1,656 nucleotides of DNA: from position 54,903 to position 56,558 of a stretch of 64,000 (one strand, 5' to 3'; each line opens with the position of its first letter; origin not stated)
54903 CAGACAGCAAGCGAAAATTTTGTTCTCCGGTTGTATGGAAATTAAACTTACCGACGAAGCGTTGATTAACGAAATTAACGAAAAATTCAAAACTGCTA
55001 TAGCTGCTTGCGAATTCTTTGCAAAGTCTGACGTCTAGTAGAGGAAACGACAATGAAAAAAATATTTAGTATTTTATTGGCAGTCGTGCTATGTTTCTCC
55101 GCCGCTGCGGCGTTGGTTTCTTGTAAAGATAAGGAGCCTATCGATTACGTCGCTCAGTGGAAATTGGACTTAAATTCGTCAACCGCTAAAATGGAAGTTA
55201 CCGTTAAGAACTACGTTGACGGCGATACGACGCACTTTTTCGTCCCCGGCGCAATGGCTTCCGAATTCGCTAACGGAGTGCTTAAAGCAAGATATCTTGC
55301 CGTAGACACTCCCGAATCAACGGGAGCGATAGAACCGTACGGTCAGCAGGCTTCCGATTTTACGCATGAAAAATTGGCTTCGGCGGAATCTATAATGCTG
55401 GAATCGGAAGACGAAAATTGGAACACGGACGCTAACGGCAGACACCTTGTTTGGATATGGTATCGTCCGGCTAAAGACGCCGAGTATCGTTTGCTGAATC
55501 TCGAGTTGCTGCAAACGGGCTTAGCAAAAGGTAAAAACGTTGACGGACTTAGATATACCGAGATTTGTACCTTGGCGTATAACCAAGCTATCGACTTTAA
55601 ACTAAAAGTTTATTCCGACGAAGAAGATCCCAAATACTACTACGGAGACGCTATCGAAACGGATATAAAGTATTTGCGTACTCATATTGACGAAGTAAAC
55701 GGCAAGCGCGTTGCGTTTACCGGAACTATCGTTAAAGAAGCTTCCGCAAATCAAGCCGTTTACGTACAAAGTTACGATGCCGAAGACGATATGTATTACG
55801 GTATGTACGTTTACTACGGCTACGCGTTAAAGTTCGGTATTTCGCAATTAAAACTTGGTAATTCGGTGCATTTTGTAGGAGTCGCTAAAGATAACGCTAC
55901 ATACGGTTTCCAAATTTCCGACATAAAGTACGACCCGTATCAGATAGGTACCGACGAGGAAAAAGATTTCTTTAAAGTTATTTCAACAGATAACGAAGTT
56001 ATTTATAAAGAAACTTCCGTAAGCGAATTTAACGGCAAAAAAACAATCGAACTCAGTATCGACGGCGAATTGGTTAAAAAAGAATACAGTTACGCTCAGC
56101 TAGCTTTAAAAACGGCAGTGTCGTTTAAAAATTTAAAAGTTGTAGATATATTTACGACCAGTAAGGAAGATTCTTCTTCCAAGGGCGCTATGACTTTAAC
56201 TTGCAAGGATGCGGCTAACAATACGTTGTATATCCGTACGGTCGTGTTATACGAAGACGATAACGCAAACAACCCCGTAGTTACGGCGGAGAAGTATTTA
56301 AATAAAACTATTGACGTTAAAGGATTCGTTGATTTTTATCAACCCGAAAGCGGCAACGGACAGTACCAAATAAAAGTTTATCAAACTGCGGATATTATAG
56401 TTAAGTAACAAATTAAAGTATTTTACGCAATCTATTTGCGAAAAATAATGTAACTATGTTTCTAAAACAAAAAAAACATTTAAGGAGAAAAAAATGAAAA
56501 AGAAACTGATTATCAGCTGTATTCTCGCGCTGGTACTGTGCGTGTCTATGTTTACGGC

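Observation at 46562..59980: Surface nuclease / nucleotidase / OB-fold lipoprotein set built around a CUT1-type ABC importer: candidate extracellular nucleic-acid harvesting system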

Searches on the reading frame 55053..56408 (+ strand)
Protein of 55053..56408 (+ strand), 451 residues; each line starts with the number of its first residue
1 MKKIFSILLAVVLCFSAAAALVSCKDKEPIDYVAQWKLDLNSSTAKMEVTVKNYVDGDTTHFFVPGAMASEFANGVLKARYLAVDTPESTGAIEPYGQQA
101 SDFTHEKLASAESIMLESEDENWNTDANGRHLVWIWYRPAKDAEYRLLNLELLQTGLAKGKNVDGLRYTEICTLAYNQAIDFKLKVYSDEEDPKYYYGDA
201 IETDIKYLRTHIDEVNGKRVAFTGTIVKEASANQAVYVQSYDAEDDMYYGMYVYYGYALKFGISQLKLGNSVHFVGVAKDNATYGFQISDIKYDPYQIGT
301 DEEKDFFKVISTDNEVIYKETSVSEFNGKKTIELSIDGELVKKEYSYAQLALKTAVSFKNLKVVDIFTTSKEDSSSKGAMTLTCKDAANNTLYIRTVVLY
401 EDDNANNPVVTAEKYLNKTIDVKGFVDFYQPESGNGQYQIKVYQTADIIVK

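Call 3: search_protein_families(library=pfam, proteins=[window:55053-56408:+], max_evalue=0.01)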
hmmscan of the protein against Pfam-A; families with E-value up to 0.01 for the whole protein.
window:55053-56408:+ (451 aa): 1 family
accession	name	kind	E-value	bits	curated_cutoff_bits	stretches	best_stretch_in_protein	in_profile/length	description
PF00565.23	SNase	-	8.5e-10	39.5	21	1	79-162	2-78/107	Staphylococcal nuclease homologue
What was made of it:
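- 55053..56408 (+): SNase lipoprotein: lipobox, SNase domain (about residues 45-190), then two all-beta OB-like modules (about 219-289 and 308-450). PF00565 39.5 bits (call 3).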

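Call 6: search_protein_families(library=ncbifam, proteins=[window:55053-56408:+], max_evalue=0.01)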
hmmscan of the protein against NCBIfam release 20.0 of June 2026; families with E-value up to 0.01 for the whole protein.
window:55053-56408:+ (451 aa): 2 families
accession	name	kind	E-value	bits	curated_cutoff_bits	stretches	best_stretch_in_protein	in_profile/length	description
NF047694.1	TnucaseNucIStaph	equivalog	2.3e-13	50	250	1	3-186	3-173/175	thermonuclease NucI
NF045726.2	XXplasma_LP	domain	0.0089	16.4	19.3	0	2-27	1-26/27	Vmc-like lipoprotein signal peptide domain-containing protein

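Call 10: find_homologous_proteins(query=window:55053-56408:+, max_evalue=0.001)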
Query window:55053-56408:+ (451 aa): 4706 proteins with E <= 0.001 among 8000 candidates; the best 120 are listed.
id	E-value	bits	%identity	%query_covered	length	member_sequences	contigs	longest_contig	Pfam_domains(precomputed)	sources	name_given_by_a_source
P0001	1.0e-295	998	99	100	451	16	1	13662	PF00565.24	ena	-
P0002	3.1e-148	512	56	100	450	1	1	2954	-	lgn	-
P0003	9.8e-143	494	52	100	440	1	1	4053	PF00565.24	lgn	-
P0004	3.3e-142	493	52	100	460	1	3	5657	PF00565.24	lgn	-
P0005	1.5e-134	467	50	95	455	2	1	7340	PF00565.24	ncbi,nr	ncbi:MAG: thermonuclease family protein [Firmicutes bacterium]|nr:thermonuclease family protein [Bac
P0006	8.7e-134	465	52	94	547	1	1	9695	PF00565.24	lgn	-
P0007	1.8e-133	464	53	94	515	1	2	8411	PF00565.24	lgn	-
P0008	5.1e-133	462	49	100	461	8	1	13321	PF00565.24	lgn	-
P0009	8.2e-133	462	49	100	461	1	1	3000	PF00565.24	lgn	-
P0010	5.4e-131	456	50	100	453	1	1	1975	PF00565.24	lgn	-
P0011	1.8e-129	451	49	100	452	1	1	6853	PF00565.24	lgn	-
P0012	1.2e-128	448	49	100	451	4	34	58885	PF00565.24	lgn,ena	-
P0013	2.0e-128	447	50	100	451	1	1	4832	PF00565.24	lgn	-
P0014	2.5e-128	447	49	100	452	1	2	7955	PF00565.24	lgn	-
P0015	1.7e-118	414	48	100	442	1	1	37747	PF00565.24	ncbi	-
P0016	2.2e-118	414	48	100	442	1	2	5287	PF00565.24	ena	-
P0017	1.6e-116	408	47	100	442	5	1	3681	PF00565.24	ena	-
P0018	1.0e-115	405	47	100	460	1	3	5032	PF00565.24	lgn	-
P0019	1.2e-115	405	47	100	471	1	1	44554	PF00565.24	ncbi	-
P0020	3.0e-115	404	48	100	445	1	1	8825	PF00565.24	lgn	-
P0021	6.2e-115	403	51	94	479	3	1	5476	PF00565.24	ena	-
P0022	1.9e-114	401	48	99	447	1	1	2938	PF00565.24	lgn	-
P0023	4.5e-113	397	50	94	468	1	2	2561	PF00565.24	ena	-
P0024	6.1e-113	396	48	93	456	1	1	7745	PF00565.24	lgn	-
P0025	7.8e-113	396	46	94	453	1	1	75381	PF00565.24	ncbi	-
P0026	9.5e-113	395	48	98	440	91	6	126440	PF00565.24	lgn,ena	-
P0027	9.8e-113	395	48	93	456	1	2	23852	PF00565.24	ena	-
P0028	1.1e-112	395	50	94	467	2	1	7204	PF00565.24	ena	-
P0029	1.8e-112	395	48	100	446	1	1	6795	PF00565.24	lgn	-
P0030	4.0e-112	393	48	93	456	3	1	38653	PF00565.24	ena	-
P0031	8.2e-112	392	47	100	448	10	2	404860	PF00565.24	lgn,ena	-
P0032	9.0e-112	392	48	99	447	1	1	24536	PF00565.24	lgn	-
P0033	1.1e-111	392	48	100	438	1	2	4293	PF00565.24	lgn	-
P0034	1.5e-111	392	49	97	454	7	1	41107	PF00565.24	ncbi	-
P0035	1.8e-111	391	48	93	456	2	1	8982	PF00565.24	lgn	-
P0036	2.5e-111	391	49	99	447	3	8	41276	PF00565.24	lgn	-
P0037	4.0e-111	390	46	97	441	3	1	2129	PF00565.24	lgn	-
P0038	4.9e-111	390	48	99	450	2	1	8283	PF00565.24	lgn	-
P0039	6.1e-111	390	50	96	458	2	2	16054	PF00565.24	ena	-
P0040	6.4e-111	389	47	99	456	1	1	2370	PF00565.24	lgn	-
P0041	6.5e-111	389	48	99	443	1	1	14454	PF00565.24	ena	-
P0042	9.3e-111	389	48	100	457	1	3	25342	PF00565.24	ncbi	-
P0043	1.1e-110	389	49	94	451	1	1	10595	PF00565.24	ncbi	-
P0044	1.5e-110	388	47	100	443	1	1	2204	PF00565.24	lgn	-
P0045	1.5e-110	388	48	100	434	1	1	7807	PF00565.24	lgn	-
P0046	1.7e-110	388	48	100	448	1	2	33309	PF00565.24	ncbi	-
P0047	1.8e-110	388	49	96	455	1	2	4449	PF00565.24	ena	-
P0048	2.0e-110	388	49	96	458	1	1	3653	PF00565.24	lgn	-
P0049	2.1e-110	388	47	100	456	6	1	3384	PF00565.24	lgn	-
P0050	2.3e-110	388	50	96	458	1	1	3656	PF00565.24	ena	-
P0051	3.1e-110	387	49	96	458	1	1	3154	PF00565.24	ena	-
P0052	3.7e-110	387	48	94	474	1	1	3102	PF00565.24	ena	-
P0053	4.0e-110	387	49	96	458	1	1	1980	PF00565.24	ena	-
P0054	4.0e-110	387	48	97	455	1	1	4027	PF00565.24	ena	-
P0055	4.0e-110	387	49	93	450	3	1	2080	PF00565.24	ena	-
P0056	4.9e-110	387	48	93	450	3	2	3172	PF00565.24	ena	-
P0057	5.0e-110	386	50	96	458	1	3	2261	PF00565.24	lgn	-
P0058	5.2e-110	386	48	100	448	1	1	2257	PF00565.24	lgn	-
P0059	5.3e-110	386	50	96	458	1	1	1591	PF00565.24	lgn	-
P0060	5.5e-110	386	48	96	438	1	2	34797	PF00565.24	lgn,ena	-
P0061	5.8e-110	386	46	99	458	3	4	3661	PF00565.24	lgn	-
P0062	6.9e-110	386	47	100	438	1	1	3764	PF00565.24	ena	-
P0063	7.1e-110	386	48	99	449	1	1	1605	PF00565.24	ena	-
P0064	7.2e-110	386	47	100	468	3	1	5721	PF00565.24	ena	-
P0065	7.8e-110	386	50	96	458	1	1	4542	PF00565.24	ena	-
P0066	7.8e-110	386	50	96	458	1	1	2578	PF00565.24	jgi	jgi:endonuclease YncB( thermonuclease family)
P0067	8.2e-110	386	46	100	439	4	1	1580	PF00565.24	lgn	-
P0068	8.2e-110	386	49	93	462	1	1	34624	PF00565.24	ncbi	-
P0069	8.4e-110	386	48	95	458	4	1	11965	PF00565.24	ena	-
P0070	9.3e-110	386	50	93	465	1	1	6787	PF00565.24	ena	-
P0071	9.6e-110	386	49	96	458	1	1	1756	PF00565.24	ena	-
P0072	1.1e-109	385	46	100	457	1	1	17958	PF00565.24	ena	-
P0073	1.5e-109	385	50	96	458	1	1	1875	PF00565.24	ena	-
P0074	1.5e-109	385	50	96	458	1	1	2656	PF00565.24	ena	-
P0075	1.5e-109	385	47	100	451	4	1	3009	PF00565.24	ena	-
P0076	1.6e-109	385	50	96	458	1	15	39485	PF00565.24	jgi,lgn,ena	jgi:micrococcal nuclease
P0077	1.8e-109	385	46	96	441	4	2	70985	PF00565.24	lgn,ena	-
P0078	1.8e-109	385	47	96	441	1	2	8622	PF00565.24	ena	-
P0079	1.9e-109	385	49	96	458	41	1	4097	PF00565.24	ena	-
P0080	2.0e-109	385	47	100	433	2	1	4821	PF00565.24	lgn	-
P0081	2.2e-109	384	50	96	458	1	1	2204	PF00565.24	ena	-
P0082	2.2e-109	384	48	94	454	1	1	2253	PF00565.24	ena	-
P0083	2.2e-109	384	46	99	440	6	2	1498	PF00565.24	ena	-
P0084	2.3e-109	384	50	96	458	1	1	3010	PF00565.24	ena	-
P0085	2.3e-109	384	50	96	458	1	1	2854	PF00565.24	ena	-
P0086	2.6e-109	384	49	94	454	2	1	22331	PF00565.24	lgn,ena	-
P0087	2.6e-109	384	50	94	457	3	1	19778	PF00565.24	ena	-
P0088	3.1e-109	384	46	100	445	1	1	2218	PF00565.24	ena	-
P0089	3.2e-109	384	47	94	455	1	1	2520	PF00565.24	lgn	-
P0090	3.6e-109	384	47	96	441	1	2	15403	PF00565.24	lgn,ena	-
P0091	3.7e-109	384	50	94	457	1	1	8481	PF00565.24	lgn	-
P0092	3.8e-109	384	50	96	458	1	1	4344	PF00565.24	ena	-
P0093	4.0e-109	384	49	92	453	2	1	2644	PF00565.24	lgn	-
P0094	4.1e-109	384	50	96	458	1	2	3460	PF00565.24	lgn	-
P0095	4.1e-109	383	50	96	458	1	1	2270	PF00565.24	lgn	-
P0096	4.1e-109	383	46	99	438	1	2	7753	PF00565.24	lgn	-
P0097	4.3e-109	383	45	100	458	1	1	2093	PF00565.24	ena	-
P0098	4.4e-109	383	50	96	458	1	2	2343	PF00565.24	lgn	-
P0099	4.5e-109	383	46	99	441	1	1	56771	PF00565.24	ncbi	-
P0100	4.5e-109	383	49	93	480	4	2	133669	PF00565.24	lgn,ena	-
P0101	4.7e-109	383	49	96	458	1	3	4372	PF00565.24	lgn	-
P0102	5.0e-109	383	49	96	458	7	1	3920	PF00565.24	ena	-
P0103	5.1e-109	383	49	96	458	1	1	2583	PF00565.24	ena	-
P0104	5.3e-109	383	48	95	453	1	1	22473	PF00565.24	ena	-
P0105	5.5e-109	383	50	94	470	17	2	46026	PF00565.24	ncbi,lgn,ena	-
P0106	5.5e-109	383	50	96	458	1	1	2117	PF00565.24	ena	-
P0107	5.6e-109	383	49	96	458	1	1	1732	PF00565.24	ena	-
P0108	5.6e-109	383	49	96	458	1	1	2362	PF00565.24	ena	-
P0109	5.7e-109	383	46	99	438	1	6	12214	PF00565.24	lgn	-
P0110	5.8e-109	383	50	96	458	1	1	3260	PF00565.24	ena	-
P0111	7.3e-109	383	50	96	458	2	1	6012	PF00565.24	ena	-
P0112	7.9e-109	383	48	96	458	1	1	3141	PF00565.24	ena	-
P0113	8.0e-109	383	47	100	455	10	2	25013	PF00565.24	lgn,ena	-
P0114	8.2e-109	383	47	100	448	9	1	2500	PF00565.24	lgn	-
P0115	8.6e-109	382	46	100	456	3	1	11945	PF00565.24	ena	-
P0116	9.0e-109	382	49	96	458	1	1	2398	PF00565.24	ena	-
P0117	9.5e-109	382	46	100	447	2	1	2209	PF00565.24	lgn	-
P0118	9.9e-109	382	48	96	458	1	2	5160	PF00565.24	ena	-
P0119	1.2e-108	382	47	100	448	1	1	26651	PF00565.24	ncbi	-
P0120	1.3e-108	382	48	95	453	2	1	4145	PF00565.24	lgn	-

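Call 13: find_encoding_contigs(protein=P0031, flank=10000, max_places=3)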
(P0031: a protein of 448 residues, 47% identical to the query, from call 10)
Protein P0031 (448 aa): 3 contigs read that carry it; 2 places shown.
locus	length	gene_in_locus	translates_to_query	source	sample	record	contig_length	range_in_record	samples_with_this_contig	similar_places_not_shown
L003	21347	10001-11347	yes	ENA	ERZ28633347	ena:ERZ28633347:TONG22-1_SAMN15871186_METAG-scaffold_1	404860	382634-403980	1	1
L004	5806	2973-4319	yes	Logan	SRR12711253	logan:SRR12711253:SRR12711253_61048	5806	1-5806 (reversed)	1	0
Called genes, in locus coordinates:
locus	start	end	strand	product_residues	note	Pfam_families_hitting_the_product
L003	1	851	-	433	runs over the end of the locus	PF02885:Glycos_trans_3N, PF00591:Glycos_transf_3, PF07831:PYNP_C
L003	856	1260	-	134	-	PF00383:dCMP_cyt_deam_1, PF08211:dCMP_cyt_deam_2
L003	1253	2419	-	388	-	PF01676:Metalloenzyme, PF00884:Sulfatase (faint)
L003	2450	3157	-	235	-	PF01048:PNP_UDP_1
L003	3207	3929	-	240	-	PF01791:DeoC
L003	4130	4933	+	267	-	PF06271:RDD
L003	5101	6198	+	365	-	PF00005:ABC_tran, PF13304:AAA_21 (faint)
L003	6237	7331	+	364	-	PF00528:BPD_transp_1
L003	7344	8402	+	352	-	PF00528:BPD_transp_1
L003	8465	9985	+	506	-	PF01547:SBP_bac_1, PF13416:SBP_bac_8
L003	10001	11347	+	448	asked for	PF00565:SNase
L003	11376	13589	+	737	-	PF20578:aBig_2 (weak)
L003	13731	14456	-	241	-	PF01975:SurE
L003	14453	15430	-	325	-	PF01368:DHH, PF02272:DHHA1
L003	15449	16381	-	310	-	PF01368:DHH, PF02272:DHHA1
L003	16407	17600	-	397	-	PF01966:HD, PF13286:HD_assoc (faint)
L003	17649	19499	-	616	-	PF00149:Metallophos (weak)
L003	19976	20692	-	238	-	PF00657:Lipase_GDSL, PF13472:Lipase_GDSL_2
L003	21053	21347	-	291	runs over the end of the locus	PF12833:HTH_18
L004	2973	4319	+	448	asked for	PF00565:SNase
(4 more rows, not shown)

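Call 33: find_related_loci(query=A1, collection=genome_contigs, flank=10000)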
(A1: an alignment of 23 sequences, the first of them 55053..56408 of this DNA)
Query A1 (451 aa) in genome_contigs; peptide patterns used: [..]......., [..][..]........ (x = any residue, [..] = any of these).
599 stretches matched a pattern (row limit reached: there are more); 585 encode a relative of the query (tblastn E <= 1e-3); the best 80 are kept; 80 distinct loci.
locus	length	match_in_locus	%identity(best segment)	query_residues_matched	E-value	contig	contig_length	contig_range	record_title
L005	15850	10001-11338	46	1-450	8e-116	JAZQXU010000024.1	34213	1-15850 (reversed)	MAG: Faecalimonas sp. isolate T1900045161_TC20190155.MAGScoT_cleanbin_000049 SGB_5071_k141_1811695, whole genome shotgun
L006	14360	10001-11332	47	1-450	1e-115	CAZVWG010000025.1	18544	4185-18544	MAG TPA_asm: uncultured Ruminococcus sp. isolate SRP315200_co1_370 genome assembly, contig: NODE_5646_length_18544_cov_2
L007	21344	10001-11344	46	1-451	1e-115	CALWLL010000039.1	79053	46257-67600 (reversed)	MAG: uncultured Agathobacter sp. isolate E09__bin289 genome assembly, contig: E09__k127_1671954, whole genome shotgun se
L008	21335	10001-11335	47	1-450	9e-115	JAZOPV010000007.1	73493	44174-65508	MAG: Faecousia sp. isolate T1900045571_YK20190265.MAGScoT_cleanbin_000006 SGB_7978_k141_1413694, whole genome shotgun se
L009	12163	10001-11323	47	1-449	1e-114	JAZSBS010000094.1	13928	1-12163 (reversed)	MAG: Acutalibacteraceae bacterium isolate T1900044926_TS20190392.MAGScoT_cleanbin_000021 SGB_3380_k141_1378382, whole ge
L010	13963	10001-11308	49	18-450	3e-114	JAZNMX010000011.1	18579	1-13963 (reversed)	MAG: Faecousia sp. isolate T1900044659_TS20190125.MAGScoT_cleanbin_000048 SGB_1503_k141_2255668, whole genome shotgun se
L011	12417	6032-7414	45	2-450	2e-113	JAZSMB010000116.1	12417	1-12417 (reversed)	MAG: Candidatus Scatosoma sp. isolate T1900044555_TS20190021.MAGScoT_cleanbin_000094 SGB_296_k141_1117973, whole genome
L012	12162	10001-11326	46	1-450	1e-113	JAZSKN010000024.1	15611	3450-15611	MAG: Acutalibacteraceae bacterium isolate T1900044560_TS20190026.MAGScoT_cleanbin_000031 SGB_361_k141_2234193, whole gen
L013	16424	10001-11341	46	1-450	8e-114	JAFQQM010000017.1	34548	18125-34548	MAG: Clostridia bacterium isolate RGIG2058 Goat_Colon-2__c194317, whole genome shotgun sequence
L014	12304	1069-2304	49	30-451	8e-114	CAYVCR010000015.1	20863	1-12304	MAG TPA_asm: uncultured Oscillospiraceae bacterium isolate SRP315200_co2_708 genome assembly, contig: NODE_2268_length_2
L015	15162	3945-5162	49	28-450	4e-113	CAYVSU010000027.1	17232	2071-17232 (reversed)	MAG TPA_asm: uncultured Oscillospiraceae bacterium isolate SRP315200_co1_549 genome assembly, contig: NODE_6418_length_1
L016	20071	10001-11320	46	1-450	4e-113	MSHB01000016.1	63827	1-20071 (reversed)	MAG: Mollicutes bacterium Phil14 707_L1_merged_contig_4341, whole genome shotgun sequence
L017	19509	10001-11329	47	1-451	5e-113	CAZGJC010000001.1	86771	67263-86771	MAG TPA_asm: uncultured Clostridium sp. isolate SRP225648_co1_13 genome assembly, contig: NODE_353_length_86771_cov_27.1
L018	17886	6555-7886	45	2-450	6e-113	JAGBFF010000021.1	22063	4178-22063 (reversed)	MAG: Clostridia bacterium isolate RGIG9064 Water_deer_Rectum.Co__c268582, whole genome shotgun sequence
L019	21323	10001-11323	47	3-450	7e-113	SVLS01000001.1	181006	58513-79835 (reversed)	MAG: Oscillospiraceae bacterium isolate SIG493 NODE_1355_length_181006_cov_5.033404, whole genome shotgun sequence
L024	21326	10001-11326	46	3-448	1e-111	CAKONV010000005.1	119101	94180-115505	MAG: uncultured Bacilli bacterium isolate REFINED_METABAT215_TOP10_CONTIGS_1500_ASSEMBLY_K77_MERGED__Hadza_MoBio_hadza-E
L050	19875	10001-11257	46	18-450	1e-107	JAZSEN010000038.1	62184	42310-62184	MAG: Faecousia sp. isolate T1900044589_TS20190055.MAGScoT_cleanbin_000021 SGB_621_k141_1633950, whole genome shotgun seq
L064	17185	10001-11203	47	31-450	1e-106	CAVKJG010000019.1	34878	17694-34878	Sphaerochaetaceae bacterium isolate H07689-L1_cleanbin_000002 genome assembly, contig: Spades_H07689-L1_contig_641, whol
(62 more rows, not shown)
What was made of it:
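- Distribution: at least 585 species-representative genomes carry the 450-aa nuclease (call 33).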

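Call 40: search_solved_structures(query=A1, max_evalue=1, show_alignments=1)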
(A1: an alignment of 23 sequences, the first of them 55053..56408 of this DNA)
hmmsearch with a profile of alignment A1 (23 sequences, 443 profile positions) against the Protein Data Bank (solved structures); distinct sequences matched with E-value up to 1: 284 (the best 60 are shown).
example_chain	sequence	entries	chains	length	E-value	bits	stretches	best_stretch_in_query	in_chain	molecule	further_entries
2rks_A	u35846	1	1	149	4.7e-13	52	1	50-194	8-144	Thermonuclease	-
3d6c_A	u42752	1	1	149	5.4e-13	51.8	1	50-194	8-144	Thermonuclease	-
3mvv_A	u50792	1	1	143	5.9e-13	51.7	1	50-194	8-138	Thermonuclease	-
3mhb_A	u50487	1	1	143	6.3e-13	51.6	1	50-194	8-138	Thermonuclease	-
4kta_A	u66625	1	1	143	8.2e-13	51.2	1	50-194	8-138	Thermonuclease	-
2f0s_A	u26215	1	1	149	8.5e-13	51.2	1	50-194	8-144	Staphylococcal nuclease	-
1ey8_A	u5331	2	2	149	9.6e-13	51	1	50-194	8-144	STAPHYLOCOCCAL NUCLEASE | Thermonuclease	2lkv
2f0t_A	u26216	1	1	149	1.3e-12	50.6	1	50-194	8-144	Staphylococcal nuclease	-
2f0h_A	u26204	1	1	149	1.6e-12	50.3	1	50-194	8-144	Staphylococcal nuclease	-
6xsc_A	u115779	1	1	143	1.7e-12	50.2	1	50-194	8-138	Thermonuclease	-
1ey7_A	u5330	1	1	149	1.7e-12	50.2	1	50-194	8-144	STAPHYLOCOCCAL NUCLEASE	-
2pw5_A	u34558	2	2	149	1.8e-12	50.1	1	50-194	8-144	Thermonuclease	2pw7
4k5x_A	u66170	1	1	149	1.8e-12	50.1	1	50-194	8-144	Thermonuclease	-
4qf4_A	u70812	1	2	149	2.1e-12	49.9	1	50-194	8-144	Thermonuclease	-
1syb_A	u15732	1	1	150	2.4e-12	49.7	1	50-194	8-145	STAPHYLOCOCCAL NUCLEASE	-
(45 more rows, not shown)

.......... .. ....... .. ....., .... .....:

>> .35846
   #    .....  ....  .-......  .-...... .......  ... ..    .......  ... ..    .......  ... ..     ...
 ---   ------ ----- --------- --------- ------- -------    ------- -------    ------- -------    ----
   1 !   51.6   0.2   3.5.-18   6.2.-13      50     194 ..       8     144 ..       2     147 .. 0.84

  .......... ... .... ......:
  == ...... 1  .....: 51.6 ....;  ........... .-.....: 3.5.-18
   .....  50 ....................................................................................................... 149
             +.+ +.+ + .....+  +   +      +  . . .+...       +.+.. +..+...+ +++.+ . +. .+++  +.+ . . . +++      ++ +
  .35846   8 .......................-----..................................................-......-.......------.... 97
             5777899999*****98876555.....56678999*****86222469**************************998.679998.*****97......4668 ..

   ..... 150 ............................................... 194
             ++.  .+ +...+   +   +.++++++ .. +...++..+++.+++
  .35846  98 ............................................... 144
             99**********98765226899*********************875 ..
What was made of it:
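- On Staphylococcal nuclease (SNase/thermonuclease, PF00565): The profile aligns to S. aureus residues 8-144 (call 40).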

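Call 63: predict_structure(alignment_id=A1)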
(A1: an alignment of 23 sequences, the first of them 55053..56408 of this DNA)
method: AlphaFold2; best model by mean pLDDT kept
length: 451 residues; sequences in the alignment: 23
mean_pLDDT: 89.1   pTM: 0.74
mean pLDDT of the five models: 89.1, 88.8, 87.1, 87.1, 86.7
residues with pLDDT >= 90: 288; 70-90: 130; 50-70: 33; < 50: 0
segments of 3 or more residues with pLDDT < 50: none
pLDDT, mean of each block of 10 residues (from residue 1): 78 82 70 90 95 87 84 86 82 81 93 97 87 96 95 95 91 95 92 84 94 91 94 85 95 81 89 92 81 75 80 94 97 89 95 97 95 80 97 95 91 96 94 80 96 94
secondary structure, 60 per line:
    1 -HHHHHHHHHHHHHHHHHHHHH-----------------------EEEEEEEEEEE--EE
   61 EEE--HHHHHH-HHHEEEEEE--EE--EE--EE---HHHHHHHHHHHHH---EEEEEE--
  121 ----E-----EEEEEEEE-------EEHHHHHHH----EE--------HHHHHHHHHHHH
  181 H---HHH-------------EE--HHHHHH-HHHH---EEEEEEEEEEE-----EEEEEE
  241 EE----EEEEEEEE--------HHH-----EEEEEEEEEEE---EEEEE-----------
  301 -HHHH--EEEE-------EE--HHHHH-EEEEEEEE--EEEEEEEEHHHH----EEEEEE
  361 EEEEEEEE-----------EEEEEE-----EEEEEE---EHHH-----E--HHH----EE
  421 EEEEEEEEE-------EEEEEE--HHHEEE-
elements in order: H2-22 E46-56 E59-63 H66-71 E76-81 H97-109 E113-118 E131-138 H148-154 H169-181 H205-210 H212-215 E219-229 E235-242 E247-254 E271-281 E285-289 H302-305 E308-311 H323-327 E329-336 E339-346 H347-350 E355-368 E380-385 E391-396 E419-429 E437-442 E448-450
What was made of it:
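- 55053..56408 (+): Model pLDDT 89 (call 63).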
